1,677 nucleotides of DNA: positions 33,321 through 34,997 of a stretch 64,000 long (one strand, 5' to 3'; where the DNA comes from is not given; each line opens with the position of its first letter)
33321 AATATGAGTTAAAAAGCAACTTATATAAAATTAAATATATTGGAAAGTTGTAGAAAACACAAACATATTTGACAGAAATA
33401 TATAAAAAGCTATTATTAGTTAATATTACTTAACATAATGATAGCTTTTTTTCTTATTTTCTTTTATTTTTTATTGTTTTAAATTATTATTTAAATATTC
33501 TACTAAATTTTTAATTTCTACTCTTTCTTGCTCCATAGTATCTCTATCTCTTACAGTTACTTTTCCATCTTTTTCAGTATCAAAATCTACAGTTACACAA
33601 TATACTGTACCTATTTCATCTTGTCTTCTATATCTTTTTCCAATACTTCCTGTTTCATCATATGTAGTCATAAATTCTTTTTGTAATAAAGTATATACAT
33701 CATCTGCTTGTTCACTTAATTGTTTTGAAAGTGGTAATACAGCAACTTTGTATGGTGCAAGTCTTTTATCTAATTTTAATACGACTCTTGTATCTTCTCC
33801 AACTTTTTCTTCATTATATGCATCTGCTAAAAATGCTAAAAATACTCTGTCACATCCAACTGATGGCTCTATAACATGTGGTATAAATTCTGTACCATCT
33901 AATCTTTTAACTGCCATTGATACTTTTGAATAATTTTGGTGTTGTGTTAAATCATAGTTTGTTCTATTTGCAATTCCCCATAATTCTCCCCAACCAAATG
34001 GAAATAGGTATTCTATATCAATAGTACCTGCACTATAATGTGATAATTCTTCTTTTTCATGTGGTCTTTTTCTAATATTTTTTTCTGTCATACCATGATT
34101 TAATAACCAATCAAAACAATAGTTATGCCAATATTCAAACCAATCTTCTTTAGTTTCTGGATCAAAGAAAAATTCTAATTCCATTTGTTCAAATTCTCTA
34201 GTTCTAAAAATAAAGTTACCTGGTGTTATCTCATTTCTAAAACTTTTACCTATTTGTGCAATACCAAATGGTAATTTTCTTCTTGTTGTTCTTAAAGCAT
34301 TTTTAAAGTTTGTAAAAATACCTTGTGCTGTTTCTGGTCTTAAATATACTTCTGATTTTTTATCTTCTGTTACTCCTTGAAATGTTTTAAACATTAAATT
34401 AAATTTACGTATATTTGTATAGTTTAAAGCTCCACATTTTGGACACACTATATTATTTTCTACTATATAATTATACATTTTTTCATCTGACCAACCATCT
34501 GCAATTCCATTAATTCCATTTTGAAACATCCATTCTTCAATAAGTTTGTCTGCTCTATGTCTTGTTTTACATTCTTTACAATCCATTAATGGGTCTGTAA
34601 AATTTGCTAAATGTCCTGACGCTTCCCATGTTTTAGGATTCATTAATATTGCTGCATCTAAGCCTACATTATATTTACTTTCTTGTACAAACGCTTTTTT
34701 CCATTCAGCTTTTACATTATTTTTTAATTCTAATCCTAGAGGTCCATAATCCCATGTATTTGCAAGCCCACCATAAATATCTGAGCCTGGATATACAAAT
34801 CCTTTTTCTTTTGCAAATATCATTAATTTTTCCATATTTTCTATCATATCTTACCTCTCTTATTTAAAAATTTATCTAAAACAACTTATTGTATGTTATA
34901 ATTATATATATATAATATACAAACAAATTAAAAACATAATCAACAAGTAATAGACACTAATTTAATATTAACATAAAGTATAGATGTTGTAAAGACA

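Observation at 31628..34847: Two divergent tandem glycine--tRNA ligase genes whose downstream noncoding element is more conserved than the coding sequence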

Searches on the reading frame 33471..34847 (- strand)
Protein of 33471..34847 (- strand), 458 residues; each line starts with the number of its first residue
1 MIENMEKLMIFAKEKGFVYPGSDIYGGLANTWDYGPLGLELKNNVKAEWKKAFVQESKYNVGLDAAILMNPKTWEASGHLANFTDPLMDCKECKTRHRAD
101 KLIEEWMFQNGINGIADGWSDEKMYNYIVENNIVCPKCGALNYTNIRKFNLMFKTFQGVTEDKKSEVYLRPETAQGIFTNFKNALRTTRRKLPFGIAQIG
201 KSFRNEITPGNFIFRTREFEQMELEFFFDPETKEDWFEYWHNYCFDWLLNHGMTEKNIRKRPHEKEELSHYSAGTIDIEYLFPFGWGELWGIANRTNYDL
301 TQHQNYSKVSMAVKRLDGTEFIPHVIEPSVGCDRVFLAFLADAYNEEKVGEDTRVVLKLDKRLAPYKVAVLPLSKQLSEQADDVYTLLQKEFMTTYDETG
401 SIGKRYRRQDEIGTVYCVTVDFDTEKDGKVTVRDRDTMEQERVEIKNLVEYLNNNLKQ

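Call 11: find_encoding_contigs(protein=window:33471-34847:-, flank=10000, max_places=10)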
Protein window:33471-34847:- (458 aa): no gene with exactly this product is on record in the collection.

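Call 13: find_homologous_proteins(query=window:33471-34847:-, max_evalue=1e-50)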
Query window:33471-34847:- (458 aa): 8000 proteins with E <= 1e-50 among 8000 candidates; the best 120 are listed.
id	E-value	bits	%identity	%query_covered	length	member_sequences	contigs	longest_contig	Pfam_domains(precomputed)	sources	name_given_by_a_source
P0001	0.0e+0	1072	99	100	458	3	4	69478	PF03129.26,PF00587.31,PF28494.1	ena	-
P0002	0.0e+0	1050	69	97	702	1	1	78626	PF03129.26,PF00587.31,PF28494.1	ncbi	-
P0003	1.4e-260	883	80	100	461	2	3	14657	PF03129.26,PF00587.31,PF28494.1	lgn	-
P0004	1.6e-252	856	78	100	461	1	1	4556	PF03129.26,PF00587.31,PF28494.1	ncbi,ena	-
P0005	2.3e-252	856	78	100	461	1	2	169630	PF03129.26,PF00587.31,PF28494.1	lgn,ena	-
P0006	2.5e-252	856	78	100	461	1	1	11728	PF03129.26,PF00587.31,PF28494.1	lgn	-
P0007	4.2e-252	855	78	100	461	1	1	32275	PF03129.26,PF00587.31,PF28494.1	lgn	-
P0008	4.3e-252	855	78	100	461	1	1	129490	PF03129.26,PF00587.31,PF28494.1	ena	-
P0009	4.9e-252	855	78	100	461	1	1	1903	PF03129.26,PF00587.31,PF28494.1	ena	-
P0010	5.1e-252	855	78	100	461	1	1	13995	PF03129.26,PF00587.31,PF28494.1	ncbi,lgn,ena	-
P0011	5.4e-252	855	78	100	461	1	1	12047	PF03129.26,PF00587.31,PF28494.1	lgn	-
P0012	6.4e-252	854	78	100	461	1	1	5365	PF03129.26,PF00587.31,PF28494.1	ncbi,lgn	-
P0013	7.1e-252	854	78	100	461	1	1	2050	PF03129.26,PF00587.31,PF28494.1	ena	-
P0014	7.4e-252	854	78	100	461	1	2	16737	PF03129.26,PF00587.31,PF28494.1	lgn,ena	-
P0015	1.2e-251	854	78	100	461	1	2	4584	PF03129.26,PF00587.31,PF28494.1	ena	-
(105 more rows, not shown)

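Call 15: find_encoding_contigs(protein=P0001, flank=6000, max_places=6)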
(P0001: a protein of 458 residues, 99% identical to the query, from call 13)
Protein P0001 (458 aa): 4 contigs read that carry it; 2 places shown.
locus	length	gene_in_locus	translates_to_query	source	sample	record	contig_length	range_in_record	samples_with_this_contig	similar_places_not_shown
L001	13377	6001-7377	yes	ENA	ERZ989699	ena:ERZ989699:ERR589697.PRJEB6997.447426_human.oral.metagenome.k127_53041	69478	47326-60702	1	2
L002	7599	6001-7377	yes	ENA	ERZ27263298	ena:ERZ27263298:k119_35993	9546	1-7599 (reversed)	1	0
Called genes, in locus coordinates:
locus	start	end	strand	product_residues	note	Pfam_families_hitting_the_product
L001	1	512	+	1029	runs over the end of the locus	-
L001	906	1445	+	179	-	PF00588:SpoU_methylase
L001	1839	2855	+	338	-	PF00022:Actin (weak), PF06723:MreB_Mbl, PF00012:HSP70 (weak), PF14450:FtsA (weak)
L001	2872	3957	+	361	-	PF01926:MMR_HSR1, PF02421:FeoB_N, PF06071:YchF-GTPase_C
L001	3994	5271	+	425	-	PF25063:ARM_TT21_C (faint), PF25062:ARM_TT21_N (faint), PF13424:TPR_12 (faint), PF13428:TPR_14 (faint), PF14559:TPR_19 (faint), PF00515:TPR_1 (weak), PF07719:TPR_2 (weak), PF13181:TPR_8 (weak), +3 more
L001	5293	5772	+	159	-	PF02590:SPOUT_MTase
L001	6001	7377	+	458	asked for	PF28494:GlyRS_ins_1 (faint), PF00587:tRNA-synt_2b, PF03129:HGTP_anticodon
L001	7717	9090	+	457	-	PF28494:GlyRS_ins_1 (faint), PF00587:tRNA-synt_2b, PF03129:HGTP_anticodon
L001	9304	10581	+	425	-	PF01018:GTP1_OBG, PF01926:MMR_HSR1, PF02421:FeoB_N, PF09269:DUF1967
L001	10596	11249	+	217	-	PF01726:LexA_DNA_bind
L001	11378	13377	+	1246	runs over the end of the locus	-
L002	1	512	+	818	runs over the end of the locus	?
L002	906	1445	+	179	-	PF00588:SpoU_methylase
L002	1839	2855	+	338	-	PF00022:Actin (weak), PF06723:MreB_Mbl, PF00012:HSP70 (weak), PF14450:FtsA (weak)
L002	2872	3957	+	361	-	PF01926:MMR_HSR1, PF02421:FeoB_N, PF06071:YchF-GTPase_C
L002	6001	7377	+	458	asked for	PF28494:GlyRS_ins_1 (faint), PF00587:tRNA-synt_2b, PF03129:HGTP_anticodon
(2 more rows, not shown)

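Call 16: find_encoding_contigs(protein=P0002, flank=6000, max_places=4)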
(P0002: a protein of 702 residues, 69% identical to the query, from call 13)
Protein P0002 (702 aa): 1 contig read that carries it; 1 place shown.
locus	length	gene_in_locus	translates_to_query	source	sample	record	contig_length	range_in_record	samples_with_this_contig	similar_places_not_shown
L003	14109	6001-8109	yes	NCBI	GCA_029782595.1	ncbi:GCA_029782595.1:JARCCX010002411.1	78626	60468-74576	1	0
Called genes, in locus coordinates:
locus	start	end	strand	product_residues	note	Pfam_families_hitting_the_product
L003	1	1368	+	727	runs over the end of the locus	PF01138:RNase_PH, PF03725:RNase_PH_C, PF03726:PNPase, PF01138:RNase_PH, PF00013:KH_1, PF00575:S1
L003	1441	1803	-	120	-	-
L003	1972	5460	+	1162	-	PF00580:UvrD-helicase, PF01443:Viral_helicase1 (faint), PF13245:AAA_19, PF13361:UvrD_C, PF13538:UvrD_C_2 (faint)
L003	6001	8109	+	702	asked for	PF28494:GlyRS_ins_1 (weak), PF00587:tRNA-synt_2b, PF03129:HGTP_anticodon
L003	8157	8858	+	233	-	-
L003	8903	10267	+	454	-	PF02878:PGM_PMM_I, PF02879:PGM_PMM_II, PF02880:PGM_PMM_III, PF00408:PGM_PMM_IV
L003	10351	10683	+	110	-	-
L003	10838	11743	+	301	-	PF02881:SRP54_N, PF00448:SRP54, PF01656:CbiA (weak)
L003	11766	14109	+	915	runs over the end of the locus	PF03699:UPF0182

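Call 17: find_encoding_contigs(protein=P0003, flank=6000, max_places=3)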
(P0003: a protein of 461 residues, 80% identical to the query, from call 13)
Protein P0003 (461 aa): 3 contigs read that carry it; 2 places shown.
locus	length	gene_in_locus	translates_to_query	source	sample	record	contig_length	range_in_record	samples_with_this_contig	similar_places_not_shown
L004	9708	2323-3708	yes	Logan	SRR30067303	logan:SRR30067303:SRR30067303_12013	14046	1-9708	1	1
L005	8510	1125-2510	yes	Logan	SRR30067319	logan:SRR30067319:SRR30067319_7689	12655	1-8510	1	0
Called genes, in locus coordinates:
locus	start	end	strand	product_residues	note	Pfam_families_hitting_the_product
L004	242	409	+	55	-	-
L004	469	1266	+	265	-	PF01546:Peptidase_M20, PF07687:M20_dimer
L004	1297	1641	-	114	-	PF06257:VEG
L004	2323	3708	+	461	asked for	PF28494:GlyRS_ins_1 (weak), PF00587:tRNA-synt_2b, PF03129:HGTP_anticodon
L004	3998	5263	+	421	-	PF01018:GTP1_OBG, PF02421:FeoB_N, PF01926:MMR_HSR1, PF09269:DUF1967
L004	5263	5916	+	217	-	PF01726:LexA_DNA_bind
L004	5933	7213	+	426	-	PF02536:mTERF (faint)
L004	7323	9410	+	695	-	-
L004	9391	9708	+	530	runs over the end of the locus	PF01541:GIY-YIG, PF27096:UvrC_M, PF02151:UVR, PF22920:UvrC_RNaseH, PF08459:UvrC_RNaseH_dom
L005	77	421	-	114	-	PF06257:VEG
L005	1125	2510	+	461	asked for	PF28494:GlyRS_ins_1 (weak), PF00587:tRNA-synt_2b, PF03129:HGTP_anticodon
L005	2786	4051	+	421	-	PF01018:GTP1_OBG, PF02421:FeoB_N, PF01926:MMR_HSR1, PF09269:DUF1967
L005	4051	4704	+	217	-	PF01726:LexA_DNA_bind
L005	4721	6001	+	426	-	PF02536:mTERF (faint)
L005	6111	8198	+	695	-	-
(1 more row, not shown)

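Call 18: find_encoding_contigs(protein=P0005, flank=6000, max_places=3)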
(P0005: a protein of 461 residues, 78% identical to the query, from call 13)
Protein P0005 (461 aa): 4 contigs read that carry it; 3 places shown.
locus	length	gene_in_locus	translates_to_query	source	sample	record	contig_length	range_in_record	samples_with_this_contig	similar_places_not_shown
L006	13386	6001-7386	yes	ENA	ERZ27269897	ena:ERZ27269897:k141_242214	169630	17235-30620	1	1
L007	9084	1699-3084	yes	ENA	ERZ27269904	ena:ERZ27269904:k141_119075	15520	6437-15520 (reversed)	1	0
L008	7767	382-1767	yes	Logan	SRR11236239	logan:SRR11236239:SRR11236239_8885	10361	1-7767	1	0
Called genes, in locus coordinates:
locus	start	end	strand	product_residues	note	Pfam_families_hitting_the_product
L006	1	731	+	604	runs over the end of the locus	PF00501:AMP-binding, PF23562:AMP-binding_C_3 (weak)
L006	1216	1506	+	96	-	-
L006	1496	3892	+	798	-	-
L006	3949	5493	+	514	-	-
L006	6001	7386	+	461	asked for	PF28494:GlyRS_ins_1 (weak), PF00587:tRNA-synt_2b, PF03129:HGTP_anticodon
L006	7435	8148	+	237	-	-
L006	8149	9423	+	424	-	PF01018:GTP1_OBG, PF01926:MMR_HSR1, PF02421:FeoB_N, PF09269:DUF1967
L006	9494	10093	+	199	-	-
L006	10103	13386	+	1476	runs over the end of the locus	-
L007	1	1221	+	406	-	?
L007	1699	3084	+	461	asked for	PF28494:GlyRS_ins_1 (weak), PF00587:tRNA-synt_2b, PF03129:HGTP_anticodon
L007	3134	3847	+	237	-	-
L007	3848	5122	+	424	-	PF01018:GTP1_OBG, PF01926:MMR_HSR1, PF02421:FeoB_N, PF09269:DUF1967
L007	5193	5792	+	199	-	-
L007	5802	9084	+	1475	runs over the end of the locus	-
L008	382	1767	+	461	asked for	PF28494:GlyRS_ins_1 (weak), PF00587:tRNA-synt_2b, PF03129:HGTP_anticodon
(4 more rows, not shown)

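Call 39: search_protein_families(library=ncbifam, proteins=[window:33471-34847:-])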
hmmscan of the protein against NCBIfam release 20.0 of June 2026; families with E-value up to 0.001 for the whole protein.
window:33471-34847:- (458 aa): 10 families
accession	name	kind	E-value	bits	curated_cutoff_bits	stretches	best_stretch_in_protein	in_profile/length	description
NF003211.1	PRK04173.1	equivalog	1.1e-201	670.5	312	1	5-452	1-454/454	glycine--tRNA ligase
TIGR00389.1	glyS_dimeric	equivalog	9.7e-160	532.8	243.3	3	4-242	2-233/565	glycine--tRNA ligase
NF011484.0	PRK14894.1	equivalog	1e-125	420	1050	3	133-349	105-338/539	glycine--tRNA ligase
NF006625.0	PRK09194.1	equivalog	5.9e-13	48.6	558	2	357-452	459-558/559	proline--tRNA ligase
NF008979.1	PRK12325.1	exception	1.2e-12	47.4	550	1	311-452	298-436/437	proline--tRNA ligase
TIGR00418.1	thrS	equivalog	4.1e-12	45.8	383.65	2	363-454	470-563/565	threonine--tRNA ligase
NF003068.0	PRK03991.1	equivalog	1.8e-11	43.1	484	1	328-457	466-593/613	threonine--tRNA ligase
TIGR00409.1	proS_fam_II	equivalog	3e-11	42.9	306.7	1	360-453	468-566/568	proline--tRNA ligase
TIGR00442.1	hisS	equivalog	5e-07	29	286.75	0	364-444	323-405/406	histidine--tRNA ligase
TIGR00408.1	proS_fam_I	equivalog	5e-06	25.7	437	1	164-457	97-382/475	proline--tRNA ligase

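Call 44: find_related_loci(query=window:33471-34847:-, collection=metagenome_contigs, flank=4000)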
Query window:33471-34847:- (458 aa) in metagenome_contigs; peptide patterns used: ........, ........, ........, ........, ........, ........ (x = any residue, [..] = any of these).
600 stretches matched a pattern (row limit reached: there are more); 598 encode a relative of the query (tblastn E <= 1e-3); the best 80 are kept; 80 distinct loci.
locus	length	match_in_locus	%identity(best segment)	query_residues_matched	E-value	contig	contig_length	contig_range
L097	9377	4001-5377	67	1-457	0e+0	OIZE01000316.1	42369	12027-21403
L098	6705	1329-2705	67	1-457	0e+0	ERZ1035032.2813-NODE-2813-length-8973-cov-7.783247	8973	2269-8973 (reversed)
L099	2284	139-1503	69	4-456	0e+0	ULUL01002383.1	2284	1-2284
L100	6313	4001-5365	67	5-457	0e+0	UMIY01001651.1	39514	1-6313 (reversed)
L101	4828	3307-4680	67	1-456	0e+0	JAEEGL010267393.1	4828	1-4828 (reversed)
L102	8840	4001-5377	67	1-457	0e+0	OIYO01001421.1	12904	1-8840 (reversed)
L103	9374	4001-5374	67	1-456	0e+0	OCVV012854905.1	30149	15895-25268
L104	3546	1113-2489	66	1-457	0e+0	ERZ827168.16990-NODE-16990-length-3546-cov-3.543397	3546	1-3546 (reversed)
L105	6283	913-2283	65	4-457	0e+0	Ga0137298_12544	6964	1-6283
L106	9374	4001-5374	65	1-456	0e+0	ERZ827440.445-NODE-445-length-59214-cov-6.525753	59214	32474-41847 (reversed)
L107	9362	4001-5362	66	3-457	0e+0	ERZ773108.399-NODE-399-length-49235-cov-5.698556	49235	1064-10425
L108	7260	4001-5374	65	1-456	0e+0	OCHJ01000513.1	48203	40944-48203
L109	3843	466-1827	66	1-452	0e+0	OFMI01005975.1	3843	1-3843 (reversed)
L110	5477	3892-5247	67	3-456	0e+0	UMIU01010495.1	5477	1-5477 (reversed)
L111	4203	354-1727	65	3-457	0e+0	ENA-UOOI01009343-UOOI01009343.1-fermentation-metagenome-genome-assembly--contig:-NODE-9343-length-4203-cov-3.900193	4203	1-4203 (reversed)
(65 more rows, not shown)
